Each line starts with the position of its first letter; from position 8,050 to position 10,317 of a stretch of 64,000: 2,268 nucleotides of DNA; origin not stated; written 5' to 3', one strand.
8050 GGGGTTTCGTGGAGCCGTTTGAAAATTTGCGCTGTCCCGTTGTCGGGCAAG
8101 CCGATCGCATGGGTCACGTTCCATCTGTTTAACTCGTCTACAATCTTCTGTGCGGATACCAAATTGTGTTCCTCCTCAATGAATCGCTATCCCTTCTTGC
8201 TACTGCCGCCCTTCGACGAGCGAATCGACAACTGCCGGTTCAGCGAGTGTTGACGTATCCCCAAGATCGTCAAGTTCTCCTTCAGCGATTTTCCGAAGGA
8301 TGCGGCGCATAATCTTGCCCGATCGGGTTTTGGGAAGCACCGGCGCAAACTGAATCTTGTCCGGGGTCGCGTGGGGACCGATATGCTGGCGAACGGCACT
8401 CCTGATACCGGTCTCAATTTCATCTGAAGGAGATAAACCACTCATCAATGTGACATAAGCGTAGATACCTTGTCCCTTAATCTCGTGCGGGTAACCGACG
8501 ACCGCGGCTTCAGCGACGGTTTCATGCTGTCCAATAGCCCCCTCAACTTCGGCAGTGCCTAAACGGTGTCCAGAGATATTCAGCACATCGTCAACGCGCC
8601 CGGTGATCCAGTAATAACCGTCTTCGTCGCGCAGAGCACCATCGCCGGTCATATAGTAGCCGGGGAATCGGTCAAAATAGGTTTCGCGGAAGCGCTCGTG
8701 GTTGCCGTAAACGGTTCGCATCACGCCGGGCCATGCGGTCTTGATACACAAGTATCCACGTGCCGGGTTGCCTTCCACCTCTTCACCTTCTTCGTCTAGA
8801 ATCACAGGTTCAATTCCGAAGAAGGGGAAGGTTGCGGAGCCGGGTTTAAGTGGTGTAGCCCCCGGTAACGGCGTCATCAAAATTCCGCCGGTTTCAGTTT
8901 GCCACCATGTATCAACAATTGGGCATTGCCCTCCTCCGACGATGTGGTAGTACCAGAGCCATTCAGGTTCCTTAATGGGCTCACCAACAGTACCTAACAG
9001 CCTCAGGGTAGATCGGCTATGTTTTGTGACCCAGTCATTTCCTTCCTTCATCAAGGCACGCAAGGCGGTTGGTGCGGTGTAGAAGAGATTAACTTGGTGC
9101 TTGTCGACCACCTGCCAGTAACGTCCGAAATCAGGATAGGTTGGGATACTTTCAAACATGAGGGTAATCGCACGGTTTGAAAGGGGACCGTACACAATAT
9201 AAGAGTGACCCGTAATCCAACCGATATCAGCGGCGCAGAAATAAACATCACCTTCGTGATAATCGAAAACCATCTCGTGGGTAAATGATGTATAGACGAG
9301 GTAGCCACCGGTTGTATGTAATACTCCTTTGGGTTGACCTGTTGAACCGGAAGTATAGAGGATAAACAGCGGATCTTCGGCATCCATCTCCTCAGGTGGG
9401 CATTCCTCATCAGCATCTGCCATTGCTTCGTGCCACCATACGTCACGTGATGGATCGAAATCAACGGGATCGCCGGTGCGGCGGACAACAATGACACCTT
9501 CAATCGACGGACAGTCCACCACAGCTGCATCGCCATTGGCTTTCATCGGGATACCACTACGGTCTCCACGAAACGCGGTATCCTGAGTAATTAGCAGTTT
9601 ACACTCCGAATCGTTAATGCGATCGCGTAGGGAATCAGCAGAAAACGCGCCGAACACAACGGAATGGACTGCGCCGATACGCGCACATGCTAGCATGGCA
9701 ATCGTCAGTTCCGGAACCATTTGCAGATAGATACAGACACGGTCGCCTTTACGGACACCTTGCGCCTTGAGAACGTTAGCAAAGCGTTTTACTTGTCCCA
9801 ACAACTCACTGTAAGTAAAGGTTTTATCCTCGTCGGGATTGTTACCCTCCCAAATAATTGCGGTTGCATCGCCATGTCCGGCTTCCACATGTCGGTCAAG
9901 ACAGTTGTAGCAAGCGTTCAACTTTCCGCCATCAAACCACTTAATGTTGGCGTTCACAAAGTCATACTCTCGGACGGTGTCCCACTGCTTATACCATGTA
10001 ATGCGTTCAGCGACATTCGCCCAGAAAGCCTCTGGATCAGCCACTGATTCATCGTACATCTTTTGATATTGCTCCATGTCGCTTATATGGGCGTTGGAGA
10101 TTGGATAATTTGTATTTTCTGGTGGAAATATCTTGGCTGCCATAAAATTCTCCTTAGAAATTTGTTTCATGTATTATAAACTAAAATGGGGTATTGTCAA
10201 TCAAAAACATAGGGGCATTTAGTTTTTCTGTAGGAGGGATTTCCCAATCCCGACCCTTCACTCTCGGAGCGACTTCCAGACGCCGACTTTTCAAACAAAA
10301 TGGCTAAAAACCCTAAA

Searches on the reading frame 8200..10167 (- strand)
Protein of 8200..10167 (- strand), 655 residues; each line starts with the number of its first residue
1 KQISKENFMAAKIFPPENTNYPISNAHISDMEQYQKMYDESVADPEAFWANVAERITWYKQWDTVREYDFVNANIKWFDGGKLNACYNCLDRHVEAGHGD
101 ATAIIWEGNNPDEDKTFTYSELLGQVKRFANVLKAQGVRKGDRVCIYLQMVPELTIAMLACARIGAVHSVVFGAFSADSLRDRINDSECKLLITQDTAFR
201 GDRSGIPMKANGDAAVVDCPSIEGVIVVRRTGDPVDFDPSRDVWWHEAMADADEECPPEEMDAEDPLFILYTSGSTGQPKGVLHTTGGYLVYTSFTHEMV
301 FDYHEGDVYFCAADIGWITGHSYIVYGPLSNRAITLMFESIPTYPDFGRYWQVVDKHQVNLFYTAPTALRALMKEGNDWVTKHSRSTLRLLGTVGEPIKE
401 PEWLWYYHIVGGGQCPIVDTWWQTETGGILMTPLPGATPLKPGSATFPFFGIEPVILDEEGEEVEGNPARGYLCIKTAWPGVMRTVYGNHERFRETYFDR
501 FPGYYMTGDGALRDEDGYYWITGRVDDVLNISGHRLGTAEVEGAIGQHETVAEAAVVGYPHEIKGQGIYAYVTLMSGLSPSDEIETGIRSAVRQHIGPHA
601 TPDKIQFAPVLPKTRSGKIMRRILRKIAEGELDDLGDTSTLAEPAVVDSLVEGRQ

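Call 33: search_protein_families(library=pfam, proteins=[window:8200-10167:-])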
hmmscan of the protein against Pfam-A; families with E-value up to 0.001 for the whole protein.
window:8200-10167:- (655 aa): 3 families
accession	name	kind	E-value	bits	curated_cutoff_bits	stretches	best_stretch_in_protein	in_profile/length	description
PF00501.34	AMP-binding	-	3.3e-84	283.4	29.9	1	96-485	6-382/384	AMP-binding enzyme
PF16177.11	ACAS_N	-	2.2e-23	82.3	27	1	34-89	1-55/55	Acetyl-coenzyme A synthetase N-terminus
PF13193.12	AMP-binding_C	-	4e-23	82.6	24.5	1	540-618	1-76/76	AMP-binding enzyme C-terminal domain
